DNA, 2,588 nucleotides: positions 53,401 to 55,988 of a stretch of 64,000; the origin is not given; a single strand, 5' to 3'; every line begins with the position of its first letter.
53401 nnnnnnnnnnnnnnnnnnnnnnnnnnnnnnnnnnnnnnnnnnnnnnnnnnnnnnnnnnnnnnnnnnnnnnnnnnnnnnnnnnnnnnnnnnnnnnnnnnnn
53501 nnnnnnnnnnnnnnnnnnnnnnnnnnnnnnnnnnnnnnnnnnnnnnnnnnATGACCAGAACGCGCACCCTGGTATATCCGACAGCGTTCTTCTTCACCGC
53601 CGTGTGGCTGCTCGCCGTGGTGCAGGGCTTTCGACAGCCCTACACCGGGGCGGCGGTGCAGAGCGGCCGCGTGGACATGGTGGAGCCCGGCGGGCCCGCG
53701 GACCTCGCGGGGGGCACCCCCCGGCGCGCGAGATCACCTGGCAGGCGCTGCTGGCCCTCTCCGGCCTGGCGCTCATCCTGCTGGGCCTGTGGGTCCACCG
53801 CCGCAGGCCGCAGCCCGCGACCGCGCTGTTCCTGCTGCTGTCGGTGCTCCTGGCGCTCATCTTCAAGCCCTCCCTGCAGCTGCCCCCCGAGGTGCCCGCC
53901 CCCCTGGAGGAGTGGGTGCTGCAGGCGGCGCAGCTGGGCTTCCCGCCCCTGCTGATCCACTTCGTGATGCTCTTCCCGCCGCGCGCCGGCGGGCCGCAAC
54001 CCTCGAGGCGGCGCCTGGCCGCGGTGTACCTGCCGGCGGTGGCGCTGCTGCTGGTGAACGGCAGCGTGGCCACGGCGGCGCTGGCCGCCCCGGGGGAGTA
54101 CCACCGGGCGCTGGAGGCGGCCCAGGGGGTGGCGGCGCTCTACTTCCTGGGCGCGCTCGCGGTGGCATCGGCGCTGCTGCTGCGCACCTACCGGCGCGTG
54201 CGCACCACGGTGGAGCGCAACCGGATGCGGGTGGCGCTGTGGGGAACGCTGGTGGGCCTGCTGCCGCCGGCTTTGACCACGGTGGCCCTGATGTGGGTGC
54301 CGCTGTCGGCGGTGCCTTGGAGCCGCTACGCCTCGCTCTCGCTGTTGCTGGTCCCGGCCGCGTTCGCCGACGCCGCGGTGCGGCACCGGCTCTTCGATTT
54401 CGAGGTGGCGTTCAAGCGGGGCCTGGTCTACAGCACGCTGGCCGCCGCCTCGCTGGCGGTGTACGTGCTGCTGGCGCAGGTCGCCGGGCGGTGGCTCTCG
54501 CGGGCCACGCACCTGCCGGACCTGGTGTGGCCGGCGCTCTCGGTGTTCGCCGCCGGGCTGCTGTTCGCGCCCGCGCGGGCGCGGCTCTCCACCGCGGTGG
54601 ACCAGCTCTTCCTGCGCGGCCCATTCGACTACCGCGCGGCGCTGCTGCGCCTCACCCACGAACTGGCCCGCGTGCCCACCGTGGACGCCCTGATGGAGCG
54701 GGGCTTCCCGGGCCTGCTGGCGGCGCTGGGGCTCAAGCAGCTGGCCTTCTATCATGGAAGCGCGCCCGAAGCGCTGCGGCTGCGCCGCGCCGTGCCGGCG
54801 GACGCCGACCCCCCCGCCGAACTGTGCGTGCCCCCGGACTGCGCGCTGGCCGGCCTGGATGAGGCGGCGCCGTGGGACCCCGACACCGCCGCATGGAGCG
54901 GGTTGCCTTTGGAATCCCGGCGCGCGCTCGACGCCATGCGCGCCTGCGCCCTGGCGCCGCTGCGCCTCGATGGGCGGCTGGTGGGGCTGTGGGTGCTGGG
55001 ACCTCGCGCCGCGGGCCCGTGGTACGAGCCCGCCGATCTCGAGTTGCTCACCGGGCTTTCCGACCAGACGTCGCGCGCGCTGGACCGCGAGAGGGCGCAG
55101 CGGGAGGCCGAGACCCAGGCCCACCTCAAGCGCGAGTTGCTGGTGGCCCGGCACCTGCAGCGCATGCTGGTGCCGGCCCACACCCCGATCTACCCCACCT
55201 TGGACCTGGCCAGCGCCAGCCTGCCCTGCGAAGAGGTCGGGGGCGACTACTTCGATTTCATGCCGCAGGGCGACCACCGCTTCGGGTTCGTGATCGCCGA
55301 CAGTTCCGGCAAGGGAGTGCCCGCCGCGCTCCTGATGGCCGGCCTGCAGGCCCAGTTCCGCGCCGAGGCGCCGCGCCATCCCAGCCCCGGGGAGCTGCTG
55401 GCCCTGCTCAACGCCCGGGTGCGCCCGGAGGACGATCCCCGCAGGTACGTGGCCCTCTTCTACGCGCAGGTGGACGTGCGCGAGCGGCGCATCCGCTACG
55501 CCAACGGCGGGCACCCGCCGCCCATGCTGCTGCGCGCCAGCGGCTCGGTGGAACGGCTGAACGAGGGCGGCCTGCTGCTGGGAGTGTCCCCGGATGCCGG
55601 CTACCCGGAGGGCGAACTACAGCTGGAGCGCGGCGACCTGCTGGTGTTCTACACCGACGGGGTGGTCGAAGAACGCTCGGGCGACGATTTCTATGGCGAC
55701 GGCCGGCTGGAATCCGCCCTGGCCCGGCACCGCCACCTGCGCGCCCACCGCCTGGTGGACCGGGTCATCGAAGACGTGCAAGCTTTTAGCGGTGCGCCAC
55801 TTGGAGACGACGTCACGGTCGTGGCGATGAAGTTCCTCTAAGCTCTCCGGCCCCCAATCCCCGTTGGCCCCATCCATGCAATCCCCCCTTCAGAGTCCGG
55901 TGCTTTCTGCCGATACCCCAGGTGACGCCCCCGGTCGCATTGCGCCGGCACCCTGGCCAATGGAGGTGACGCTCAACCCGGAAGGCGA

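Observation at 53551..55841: Second, membrane-anchored GAF-PP2C sensor phosphatase divergent from the flgF operon, interrupted by a homopolymer frameshift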

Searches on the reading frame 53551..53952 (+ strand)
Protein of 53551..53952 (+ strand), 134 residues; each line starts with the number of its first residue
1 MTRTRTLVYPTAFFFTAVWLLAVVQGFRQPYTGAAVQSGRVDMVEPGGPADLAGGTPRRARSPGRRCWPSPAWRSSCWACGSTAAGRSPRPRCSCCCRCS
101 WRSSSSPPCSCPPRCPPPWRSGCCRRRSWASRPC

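Call 6: search_protein_families(library=pfam, max_evalue=1, proteins=[window:53551-53952:+])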
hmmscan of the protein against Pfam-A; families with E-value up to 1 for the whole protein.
seq(134 aa): 0 families

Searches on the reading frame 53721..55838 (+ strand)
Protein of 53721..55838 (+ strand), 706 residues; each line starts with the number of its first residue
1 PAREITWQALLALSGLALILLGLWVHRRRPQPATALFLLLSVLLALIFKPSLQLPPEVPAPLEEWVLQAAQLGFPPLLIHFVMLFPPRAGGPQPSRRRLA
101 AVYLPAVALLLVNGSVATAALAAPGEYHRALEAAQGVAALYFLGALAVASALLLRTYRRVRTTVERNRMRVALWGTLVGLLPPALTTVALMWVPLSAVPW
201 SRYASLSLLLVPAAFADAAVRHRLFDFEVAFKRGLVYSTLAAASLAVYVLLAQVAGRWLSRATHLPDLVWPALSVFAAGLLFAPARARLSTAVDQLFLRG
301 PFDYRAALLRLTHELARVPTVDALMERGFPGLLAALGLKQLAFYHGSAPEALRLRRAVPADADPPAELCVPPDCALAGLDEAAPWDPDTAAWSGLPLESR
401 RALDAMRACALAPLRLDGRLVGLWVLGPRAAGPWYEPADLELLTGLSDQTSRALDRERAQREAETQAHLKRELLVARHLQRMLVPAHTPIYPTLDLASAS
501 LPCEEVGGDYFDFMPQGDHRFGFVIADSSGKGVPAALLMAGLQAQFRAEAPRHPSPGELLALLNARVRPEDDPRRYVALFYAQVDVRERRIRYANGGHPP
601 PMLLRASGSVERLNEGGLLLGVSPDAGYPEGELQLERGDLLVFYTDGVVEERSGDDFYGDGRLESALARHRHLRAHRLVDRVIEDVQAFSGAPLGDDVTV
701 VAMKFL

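Call 54: search_solved_structures(query=window:53721-55838:+, max_evalue=0.00001)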
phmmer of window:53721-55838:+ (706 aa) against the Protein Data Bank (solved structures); distinct sequences matched with E-value up to 0.00001: 4.
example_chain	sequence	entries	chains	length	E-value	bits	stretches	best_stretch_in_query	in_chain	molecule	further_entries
3ke6_A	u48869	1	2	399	2.6e-14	56.1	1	487-654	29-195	Protein Rv1364c/MT1410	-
3eq2_A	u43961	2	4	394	5.7e-11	45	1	455-654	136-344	Probable two-component response regulator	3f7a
3es2_A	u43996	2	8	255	1.4e-10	43.8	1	460-654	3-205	Probable two-component response regulator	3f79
6k4e_A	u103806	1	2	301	1.8e-06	30.1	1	452-705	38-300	Putative serine phosphatase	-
